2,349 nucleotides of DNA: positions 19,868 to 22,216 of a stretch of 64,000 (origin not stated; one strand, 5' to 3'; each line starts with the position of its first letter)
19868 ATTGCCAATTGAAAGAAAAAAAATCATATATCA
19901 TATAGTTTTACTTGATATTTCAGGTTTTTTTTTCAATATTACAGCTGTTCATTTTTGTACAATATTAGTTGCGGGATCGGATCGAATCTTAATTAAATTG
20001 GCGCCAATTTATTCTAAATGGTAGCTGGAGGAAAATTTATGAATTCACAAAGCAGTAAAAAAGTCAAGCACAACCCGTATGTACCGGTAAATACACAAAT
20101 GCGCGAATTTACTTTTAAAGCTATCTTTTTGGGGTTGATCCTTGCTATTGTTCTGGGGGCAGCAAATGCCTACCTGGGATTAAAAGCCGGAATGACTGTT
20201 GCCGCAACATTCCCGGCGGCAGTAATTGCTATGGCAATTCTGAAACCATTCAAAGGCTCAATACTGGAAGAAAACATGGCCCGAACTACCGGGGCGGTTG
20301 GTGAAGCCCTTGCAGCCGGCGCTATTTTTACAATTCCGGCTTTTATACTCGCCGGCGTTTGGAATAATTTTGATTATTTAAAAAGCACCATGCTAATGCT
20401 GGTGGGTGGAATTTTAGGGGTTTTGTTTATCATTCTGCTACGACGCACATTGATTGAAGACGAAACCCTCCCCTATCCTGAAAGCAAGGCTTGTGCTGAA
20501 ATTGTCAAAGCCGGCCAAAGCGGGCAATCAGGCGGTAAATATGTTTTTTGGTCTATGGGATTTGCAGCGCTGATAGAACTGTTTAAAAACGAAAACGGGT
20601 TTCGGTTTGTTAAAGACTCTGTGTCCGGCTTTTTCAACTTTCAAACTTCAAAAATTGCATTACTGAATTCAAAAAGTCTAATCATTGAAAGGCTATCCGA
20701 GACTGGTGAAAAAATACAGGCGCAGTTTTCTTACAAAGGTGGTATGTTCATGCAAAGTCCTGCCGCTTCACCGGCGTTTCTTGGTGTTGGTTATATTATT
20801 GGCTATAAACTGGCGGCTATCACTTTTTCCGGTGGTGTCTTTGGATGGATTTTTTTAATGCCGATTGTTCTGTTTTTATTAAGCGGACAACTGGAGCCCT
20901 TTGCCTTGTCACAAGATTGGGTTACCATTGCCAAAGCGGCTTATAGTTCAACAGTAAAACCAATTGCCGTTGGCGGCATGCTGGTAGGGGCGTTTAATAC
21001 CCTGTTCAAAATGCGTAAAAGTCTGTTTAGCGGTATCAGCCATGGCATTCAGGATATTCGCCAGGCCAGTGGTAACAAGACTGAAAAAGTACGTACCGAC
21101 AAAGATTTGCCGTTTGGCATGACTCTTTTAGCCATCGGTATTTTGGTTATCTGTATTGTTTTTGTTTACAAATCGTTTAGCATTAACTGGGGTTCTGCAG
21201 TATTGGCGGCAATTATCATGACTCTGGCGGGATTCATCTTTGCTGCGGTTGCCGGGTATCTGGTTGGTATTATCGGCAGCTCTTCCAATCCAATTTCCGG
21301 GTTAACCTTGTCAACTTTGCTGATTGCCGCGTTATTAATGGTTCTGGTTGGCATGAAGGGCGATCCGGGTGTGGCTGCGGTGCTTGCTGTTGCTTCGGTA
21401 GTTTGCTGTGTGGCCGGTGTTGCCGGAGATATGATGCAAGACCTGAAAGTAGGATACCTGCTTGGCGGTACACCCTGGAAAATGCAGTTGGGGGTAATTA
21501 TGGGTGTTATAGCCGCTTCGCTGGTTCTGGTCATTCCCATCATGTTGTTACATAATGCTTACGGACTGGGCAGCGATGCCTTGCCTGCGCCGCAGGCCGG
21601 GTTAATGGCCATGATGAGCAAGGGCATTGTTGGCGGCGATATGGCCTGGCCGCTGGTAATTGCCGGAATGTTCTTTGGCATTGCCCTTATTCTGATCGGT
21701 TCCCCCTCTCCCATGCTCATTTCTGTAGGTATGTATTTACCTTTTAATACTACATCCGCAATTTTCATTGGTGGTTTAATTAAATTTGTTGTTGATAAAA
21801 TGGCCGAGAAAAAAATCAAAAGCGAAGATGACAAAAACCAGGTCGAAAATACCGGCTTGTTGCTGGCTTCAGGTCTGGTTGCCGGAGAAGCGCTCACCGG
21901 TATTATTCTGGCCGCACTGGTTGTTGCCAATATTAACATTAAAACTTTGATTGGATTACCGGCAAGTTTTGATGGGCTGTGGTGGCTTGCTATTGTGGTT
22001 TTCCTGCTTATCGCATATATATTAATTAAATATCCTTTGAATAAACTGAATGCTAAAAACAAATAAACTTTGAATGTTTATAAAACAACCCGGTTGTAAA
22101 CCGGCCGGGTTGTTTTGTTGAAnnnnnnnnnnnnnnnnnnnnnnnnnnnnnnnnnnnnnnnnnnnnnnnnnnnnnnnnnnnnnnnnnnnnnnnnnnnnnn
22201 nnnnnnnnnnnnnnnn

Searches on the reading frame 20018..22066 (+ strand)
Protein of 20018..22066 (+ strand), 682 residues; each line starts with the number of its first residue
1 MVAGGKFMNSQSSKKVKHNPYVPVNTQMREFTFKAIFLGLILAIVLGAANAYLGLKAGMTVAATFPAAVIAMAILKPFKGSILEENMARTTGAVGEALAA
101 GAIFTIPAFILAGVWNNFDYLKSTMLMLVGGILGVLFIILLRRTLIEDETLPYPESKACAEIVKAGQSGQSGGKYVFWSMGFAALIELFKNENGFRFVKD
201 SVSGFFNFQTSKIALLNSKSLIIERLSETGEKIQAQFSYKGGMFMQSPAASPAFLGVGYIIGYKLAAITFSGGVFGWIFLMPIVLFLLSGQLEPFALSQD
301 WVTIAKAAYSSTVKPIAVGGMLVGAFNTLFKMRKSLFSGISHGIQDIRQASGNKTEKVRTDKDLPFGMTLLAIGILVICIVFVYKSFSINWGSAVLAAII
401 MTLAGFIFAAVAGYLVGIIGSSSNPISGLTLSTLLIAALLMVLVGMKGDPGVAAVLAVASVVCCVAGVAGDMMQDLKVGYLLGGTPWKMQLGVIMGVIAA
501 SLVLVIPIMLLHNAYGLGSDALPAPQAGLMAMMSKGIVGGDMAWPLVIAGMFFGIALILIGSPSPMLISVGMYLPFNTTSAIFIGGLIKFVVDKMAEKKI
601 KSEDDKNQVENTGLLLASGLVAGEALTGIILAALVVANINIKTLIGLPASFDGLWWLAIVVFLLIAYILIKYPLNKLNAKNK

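Call 78: search_protein_families(library=pfam, proteins=[window:20018-22066:+], max_evalue=0.00001)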
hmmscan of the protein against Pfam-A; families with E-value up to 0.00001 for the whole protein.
window:20018-22066:+ (682 aa): 1 family
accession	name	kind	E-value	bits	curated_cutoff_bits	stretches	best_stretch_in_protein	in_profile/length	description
PF03169.20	OPT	-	2.7e-95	320.8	25.8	1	30-635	1-623/623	OPT oligopeptide transporter protein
